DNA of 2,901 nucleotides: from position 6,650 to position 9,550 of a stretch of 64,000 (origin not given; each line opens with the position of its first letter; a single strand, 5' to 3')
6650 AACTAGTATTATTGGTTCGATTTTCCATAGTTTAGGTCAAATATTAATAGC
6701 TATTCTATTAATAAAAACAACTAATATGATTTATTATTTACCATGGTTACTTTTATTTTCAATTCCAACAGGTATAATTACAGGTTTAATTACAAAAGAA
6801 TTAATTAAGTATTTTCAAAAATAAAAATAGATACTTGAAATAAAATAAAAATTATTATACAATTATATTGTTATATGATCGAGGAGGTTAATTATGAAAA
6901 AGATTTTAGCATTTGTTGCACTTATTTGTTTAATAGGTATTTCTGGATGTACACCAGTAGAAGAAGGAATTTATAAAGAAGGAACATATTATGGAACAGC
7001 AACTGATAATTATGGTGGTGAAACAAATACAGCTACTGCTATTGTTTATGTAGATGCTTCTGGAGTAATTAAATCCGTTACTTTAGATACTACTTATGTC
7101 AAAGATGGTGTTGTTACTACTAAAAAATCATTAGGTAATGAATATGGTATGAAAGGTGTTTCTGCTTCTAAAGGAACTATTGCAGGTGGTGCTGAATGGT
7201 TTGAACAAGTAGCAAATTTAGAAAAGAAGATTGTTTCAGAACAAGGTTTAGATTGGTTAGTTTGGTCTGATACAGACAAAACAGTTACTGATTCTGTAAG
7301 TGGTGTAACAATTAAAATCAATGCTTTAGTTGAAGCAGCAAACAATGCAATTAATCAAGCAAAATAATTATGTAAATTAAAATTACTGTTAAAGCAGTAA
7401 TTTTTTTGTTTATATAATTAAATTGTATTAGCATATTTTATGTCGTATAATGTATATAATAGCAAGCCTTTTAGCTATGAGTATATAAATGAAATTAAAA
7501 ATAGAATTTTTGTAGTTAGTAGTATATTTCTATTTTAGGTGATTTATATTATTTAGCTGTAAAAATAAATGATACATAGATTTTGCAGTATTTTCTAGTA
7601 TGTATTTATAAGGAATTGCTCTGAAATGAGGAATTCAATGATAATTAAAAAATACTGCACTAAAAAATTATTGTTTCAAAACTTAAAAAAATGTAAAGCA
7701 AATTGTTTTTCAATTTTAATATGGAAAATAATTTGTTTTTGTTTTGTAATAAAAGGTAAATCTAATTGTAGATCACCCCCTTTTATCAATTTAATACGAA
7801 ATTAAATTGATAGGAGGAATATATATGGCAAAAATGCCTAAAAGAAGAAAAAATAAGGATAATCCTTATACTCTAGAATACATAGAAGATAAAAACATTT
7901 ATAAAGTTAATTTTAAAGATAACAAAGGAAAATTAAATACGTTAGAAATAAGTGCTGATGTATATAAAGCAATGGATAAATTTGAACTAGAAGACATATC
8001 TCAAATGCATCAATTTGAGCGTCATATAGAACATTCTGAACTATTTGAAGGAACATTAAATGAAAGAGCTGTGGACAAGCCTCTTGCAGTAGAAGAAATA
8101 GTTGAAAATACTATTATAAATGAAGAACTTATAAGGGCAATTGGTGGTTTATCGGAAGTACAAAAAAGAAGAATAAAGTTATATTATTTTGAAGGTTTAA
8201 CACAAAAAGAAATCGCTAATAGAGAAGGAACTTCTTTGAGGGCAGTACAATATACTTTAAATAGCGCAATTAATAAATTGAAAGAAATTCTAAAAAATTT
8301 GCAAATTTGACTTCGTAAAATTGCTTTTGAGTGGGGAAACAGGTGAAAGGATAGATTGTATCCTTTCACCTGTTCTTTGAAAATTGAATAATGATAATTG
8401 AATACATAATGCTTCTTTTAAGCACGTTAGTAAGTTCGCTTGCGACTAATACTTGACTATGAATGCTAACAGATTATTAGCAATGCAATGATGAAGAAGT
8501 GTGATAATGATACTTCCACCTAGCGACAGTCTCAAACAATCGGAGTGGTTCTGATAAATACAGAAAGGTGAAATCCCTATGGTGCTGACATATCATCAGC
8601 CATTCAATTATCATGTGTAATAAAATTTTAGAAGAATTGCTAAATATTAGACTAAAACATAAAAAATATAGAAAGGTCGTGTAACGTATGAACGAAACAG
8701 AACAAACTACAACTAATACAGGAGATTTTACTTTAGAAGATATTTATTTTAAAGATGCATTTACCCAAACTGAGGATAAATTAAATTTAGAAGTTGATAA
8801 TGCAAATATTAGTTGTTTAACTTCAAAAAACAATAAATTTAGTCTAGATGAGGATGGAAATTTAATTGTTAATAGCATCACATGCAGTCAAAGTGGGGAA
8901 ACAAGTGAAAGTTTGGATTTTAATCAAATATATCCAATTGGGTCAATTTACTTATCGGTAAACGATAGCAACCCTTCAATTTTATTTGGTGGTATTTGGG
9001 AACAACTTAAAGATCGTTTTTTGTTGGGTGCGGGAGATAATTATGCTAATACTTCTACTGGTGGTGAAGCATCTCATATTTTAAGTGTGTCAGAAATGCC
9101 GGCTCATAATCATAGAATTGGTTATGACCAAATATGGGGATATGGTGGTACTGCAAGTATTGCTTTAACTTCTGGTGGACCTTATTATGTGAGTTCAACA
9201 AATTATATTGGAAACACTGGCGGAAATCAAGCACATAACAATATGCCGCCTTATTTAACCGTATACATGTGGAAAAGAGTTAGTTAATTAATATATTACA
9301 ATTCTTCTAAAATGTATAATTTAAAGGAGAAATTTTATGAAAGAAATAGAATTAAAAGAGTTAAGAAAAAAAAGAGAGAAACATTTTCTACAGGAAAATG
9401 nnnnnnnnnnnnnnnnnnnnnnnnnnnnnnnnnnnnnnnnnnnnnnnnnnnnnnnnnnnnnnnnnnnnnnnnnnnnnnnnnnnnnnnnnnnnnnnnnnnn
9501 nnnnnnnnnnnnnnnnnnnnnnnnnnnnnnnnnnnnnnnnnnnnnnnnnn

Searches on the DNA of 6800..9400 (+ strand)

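Call 6: search_rna_families(source=window, start=6800, end=9400, threshold=evalue, max_evalue=5)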
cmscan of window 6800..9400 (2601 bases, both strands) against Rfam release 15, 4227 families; matches with E-value up to 5: 3.
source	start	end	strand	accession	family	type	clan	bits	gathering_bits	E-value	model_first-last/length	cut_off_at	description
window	8504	8582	+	RF02913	pemK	Cis-reg;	-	48.2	34.8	5.3e-07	1-61/61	no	pemK RNA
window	7190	7259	-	RF01504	Afu_254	Gene; sRNA;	-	22.8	60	0.81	1-158/158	no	A. fumigatus sRNA Afu_254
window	8004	8108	+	RF02191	TCL6_1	Gene; lncRNA;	-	15.6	60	2.9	1-113/113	no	T-cell leukemia/lymphoma 6 conserved region 1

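Call 11: search_dna_similar(query=window:7380-8700:+, collection=phages, mode=distant)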
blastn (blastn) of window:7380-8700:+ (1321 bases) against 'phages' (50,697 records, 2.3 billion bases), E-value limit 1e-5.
No match.

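Call 12: search_dna_similar(query=window:7380-8700:+, collection=plasmids, mode=distant)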
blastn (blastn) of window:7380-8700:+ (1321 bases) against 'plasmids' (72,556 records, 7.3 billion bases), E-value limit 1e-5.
No match.

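Call 24: search_rna_families(sources=[L081, L082, L002, L004, L013, L020, L025, L031, L036, L043, L050, L055, L063], threshold=gathering)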
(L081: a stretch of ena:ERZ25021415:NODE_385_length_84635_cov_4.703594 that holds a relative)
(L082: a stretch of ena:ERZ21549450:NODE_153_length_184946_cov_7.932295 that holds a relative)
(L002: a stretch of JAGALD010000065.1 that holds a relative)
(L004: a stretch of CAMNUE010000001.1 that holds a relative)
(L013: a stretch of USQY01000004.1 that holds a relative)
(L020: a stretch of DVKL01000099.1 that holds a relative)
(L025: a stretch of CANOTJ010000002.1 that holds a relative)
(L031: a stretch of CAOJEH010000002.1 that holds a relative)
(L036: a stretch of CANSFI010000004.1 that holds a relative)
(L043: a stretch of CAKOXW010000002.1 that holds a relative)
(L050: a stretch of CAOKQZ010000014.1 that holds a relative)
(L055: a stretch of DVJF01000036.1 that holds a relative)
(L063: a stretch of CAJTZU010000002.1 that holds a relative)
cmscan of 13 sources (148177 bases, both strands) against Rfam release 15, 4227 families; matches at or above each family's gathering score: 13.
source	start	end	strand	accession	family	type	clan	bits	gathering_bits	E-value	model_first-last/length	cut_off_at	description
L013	5699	5779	+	RF02913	pemK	Cis-reg;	-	66.2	34.8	2.5e-09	1-61/61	no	pemK RNA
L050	5703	5783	+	RF02913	pemK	Cis-reg;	-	61.7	34.8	2.7e-08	1-61/61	no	pemK RNA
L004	5707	5786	+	RF02913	pemK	Cis-reg;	-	61.2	34.8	3.3e-08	1-61/61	no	pemK RNA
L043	5699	5779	+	RF02913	pemK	Cis-reg;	-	60.9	34.8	4e-08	1-61/61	no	pemK RNA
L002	5713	5793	+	RF02913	pemK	Cis-reg;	-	58.1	34.8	1.7e-07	1-61/61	no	pemK RNA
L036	5694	5774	+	RF02913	pemK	Cis-reg;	-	55.3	34.8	7.4e-07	1-61/61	no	pemK RNA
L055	5704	5785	+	RF02913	pemK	Cis-reg;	-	52.7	34.8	2.9e-06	1-61/61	no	pemK RNA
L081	8698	8776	+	RF02913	pemK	Cis-reg;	-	52.6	34.8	3e-06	1-61/61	no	pemK RNA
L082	8696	8772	+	RF02913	pemK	Cis-reg;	-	52.4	34.8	3.4e-06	1-61/61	no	pemK RNA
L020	5734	5814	+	RF02913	pemK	Cis-reg;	-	49.1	34.8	1.9e-05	1-61/61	no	pemK RNA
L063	5702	5782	+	RF02913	pemK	Cis-reg;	-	48.9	34.8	2.2e-05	1-61/61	no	pemK RNA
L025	5701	5781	+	RF02913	pemK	Cis-reg;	-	47.3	34.8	4.9e-05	1-61/61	no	pemK RNA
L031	5701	5781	+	RF02913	pemK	Cis-reg;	-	47.3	34.8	4.9e-05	1-61/61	no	pemK RNA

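Call 37: build_rna_model(alignment_id=A3, structure=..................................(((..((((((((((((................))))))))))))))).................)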
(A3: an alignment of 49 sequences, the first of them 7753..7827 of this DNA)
Model R1 built from alignment A3 (49 sequences, 99 columns); structure: as given.
model positions 76; base pairs 15; branch points 0; effective number of sequences 14.45; information 0.744 bits per position. Calibrated on 0.2 Mb of random sequence (short: E-values are rough).
structure used (alignment columns):
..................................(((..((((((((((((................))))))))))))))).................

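Call 38: search_with_rna_model(model_id=R1, source=window, max_evalue=10, filters=off, show_alignments=3)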
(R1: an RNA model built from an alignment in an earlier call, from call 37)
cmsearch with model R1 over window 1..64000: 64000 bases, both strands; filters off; matches with E-value up to 10: 42.
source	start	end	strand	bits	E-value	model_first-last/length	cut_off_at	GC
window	7755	7828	+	62.3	2.7e-12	1-76/76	no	0.28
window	7779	7817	-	23.3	0.0049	25-65/76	no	0.26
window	61452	61527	-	15.6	0.32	1-76/76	no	0.26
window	61591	61642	-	15.6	0.33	1-76/76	no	0.21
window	18698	18748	+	13.4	1.1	1-76/76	no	0.31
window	17952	17980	+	13.4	1.1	31-59/76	no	0.1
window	22113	22152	+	13.2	1.2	1-76/76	no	0.2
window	60683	60733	+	13.1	1.3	1-76/76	no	0.22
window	1934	1966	-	12.8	1.5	30-60/76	no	0.15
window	15579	15613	-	12.7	1.6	1-76/76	no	0.2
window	27676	27748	+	12.5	1.7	1-76/76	no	0.32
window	6930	6978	+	12.3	2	1-76/76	no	0.31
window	26692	26712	+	12.1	2.2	35-55/76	no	0.1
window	53247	53308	-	12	2.4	1-76/76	no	0.26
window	42335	42357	-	11.9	2.4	34-56/76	no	0.09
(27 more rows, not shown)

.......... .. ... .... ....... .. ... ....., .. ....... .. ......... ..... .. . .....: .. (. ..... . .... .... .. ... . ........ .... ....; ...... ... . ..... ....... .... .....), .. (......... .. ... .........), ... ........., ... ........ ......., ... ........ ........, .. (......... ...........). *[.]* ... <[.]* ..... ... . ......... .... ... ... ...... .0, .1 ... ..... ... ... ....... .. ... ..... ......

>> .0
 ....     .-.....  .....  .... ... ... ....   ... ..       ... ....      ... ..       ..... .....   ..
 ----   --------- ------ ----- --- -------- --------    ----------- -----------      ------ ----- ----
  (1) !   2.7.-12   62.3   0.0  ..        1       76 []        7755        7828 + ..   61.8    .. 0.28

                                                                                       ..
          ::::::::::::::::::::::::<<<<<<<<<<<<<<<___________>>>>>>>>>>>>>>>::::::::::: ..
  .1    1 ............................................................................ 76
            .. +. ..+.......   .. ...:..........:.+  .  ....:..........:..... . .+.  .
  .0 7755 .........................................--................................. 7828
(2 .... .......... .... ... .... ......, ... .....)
